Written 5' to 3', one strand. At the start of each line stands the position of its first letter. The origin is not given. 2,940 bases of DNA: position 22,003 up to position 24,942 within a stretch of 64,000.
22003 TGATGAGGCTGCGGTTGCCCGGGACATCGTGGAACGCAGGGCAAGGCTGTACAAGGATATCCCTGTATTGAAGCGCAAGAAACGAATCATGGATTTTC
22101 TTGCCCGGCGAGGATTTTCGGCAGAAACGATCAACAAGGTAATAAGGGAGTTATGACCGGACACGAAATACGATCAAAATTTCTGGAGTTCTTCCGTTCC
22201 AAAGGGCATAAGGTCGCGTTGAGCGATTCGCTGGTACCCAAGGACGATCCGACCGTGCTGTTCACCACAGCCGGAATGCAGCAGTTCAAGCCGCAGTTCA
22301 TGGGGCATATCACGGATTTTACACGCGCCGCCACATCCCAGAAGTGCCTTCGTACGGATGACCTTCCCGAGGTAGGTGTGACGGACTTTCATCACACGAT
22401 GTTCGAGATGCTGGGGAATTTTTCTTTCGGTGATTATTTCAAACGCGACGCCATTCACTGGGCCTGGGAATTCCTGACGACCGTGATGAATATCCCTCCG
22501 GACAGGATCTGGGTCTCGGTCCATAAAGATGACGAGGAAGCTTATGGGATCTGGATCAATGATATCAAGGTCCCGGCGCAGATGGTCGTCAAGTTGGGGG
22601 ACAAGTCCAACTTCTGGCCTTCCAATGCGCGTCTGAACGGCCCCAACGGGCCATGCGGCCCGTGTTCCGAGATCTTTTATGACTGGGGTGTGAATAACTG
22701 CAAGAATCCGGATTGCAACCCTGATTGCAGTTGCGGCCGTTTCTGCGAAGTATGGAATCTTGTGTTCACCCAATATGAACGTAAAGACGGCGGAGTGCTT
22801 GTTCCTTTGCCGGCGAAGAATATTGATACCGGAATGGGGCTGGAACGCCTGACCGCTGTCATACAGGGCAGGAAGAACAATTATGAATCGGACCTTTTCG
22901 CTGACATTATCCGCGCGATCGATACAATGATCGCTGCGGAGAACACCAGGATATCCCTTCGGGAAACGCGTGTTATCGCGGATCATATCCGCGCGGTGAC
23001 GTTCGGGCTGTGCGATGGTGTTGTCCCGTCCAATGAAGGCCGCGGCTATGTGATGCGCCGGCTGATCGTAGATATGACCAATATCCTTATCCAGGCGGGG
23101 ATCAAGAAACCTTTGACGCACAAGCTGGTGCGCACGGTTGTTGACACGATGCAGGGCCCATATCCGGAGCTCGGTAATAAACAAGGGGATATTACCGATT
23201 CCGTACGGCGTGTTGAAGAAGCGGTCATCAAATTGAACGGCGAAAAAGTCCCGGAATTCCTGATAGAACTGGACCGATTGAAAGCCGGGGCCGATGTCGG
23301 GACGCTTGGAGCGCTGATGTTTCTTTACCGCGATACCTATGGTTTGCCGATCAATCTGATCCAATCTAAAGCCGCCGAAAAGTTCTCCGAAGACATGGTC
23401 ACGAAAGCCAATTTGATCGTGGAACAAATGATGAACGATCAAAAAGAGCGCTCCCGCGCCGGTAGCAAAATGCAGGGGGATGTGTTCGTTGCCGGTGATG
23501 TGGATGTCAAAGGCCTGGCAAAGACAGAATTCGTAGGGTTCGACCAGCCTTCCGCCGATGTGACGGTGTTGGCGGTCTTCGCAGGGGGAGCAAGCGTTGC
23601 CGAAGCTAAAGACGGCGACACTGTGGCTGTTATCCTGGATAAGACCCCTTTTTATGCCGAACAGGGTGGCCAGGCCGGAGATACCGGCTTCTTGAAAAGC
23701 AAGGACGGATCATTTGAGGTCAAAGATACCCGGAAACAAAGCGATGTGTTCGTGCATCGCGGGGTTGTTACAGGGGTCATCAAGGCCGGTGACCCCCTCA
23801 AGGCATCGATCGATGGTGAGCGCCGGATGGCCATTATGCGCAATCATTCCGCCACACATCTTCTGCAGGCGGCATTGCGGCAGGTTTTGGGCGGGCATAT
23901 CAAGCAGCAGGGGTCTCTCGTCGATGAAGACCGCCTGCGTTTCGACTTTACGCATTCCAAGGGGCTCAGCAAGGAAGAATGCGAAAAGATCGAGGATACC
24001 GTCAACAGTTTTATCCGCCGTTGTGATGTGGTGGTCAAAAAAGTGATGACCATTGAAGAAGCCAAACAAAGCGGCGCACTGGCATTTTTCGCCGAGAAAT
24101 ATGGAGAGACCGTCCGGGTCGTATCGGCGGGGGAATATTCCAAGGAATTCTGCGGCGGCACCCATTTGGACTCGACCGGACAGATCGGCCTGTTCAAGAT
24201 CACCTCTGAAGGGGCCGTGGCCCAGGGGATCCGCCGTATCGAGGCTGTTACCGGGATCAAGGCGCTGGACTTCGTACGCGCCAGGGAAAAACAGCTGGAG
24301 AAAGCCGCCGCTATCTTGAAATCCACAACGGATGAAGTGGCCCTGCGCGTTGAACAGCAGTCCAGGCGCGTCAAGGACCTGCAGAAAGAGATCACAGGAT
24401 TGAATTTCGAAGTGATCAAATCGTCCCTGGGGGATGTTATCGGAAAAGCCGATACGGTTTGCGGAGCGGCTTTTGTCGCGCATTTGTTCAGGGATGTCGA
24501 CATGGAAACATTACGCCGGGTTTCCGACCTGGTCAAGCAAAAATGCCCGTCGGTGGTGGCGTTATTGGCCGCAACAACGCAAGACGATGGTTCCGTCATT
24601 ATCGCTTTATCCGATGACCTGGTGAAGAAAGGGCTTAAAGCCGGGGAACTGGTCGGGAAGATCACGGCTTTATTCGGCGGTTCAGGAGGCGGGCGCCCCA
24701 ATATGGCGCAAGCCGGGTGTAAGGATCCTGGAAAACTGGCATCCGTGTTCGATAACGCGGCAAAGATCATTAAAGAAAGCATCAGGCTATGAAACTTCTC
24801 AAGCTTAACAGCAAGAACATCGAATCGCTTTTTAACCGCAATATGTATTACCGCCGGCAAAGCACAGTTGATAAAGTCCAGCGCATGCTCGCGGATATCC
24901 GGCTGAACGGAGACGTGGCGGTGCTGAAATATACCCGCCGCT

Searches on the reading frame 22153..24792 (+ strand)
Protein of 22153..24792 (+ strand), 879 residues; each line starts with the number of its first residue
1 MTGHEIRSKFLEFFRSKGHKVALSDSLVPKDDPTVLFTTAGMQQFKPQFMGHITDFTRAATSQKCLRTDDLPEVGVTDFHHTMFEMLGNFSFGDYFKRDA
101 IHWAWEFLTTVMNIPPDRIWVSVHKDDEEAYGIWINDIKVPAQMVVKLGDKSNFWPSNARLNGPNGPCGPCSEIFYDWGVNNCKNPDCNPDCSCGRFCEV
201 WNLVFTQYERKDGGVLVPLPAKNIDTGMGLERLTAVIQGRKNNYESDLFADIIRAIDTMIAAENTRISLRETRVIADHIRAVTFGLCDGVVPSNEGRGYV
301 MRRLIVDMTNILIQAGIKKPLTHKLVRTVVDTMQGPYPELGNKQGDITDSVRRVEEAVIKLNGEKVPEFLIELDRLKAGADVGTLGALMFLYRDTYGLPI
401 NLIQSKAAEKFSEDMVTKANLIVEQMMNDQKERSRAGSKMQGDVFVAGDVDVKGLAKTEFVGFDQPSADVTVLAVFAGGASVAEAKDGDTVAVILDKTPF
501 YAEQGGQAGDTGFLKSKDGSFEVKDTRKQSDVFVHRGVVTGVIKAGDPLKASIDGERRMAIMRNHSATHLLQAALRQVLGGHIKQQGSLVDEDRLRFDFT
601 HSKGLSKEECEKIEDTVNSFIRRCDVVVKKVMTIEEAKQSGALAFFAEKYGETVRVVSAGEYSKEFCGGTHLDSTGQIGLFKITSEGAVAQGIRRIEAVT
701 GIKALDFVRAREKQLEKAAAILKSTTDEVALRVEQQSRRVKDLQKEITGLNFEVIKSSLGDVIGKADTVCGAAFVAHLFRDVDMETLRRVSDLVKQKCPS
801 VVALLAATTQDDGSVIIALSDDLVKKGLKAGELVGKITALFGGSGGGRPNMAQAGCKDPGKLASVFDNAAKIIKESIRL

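Call 9: search_protein_families(library=pfam, proteins=[window:22153-24792:+], max_evalue=0.00001)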
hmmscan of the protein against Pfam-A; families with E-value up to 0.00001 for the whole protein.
window:22153-24792:+ (879 aa): 3 families
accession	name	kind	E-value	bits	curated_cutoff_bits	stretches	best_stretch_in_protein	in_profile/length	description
PF01411.24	tRNA-synt_2c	-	2e-159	532.1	30.3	1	5-556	1-551/552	tRNA synthetases class II (A)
PF07973.19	tRNA_SAD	-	7.3e-17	61.5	24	1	654-697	1-44/44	Threonyl and Alanyl tRNA synthetase second additional domain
PF02272.25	DHHA1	-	4.6e-14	53.2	25.9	1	775-875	6-102/102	DHHA1 domain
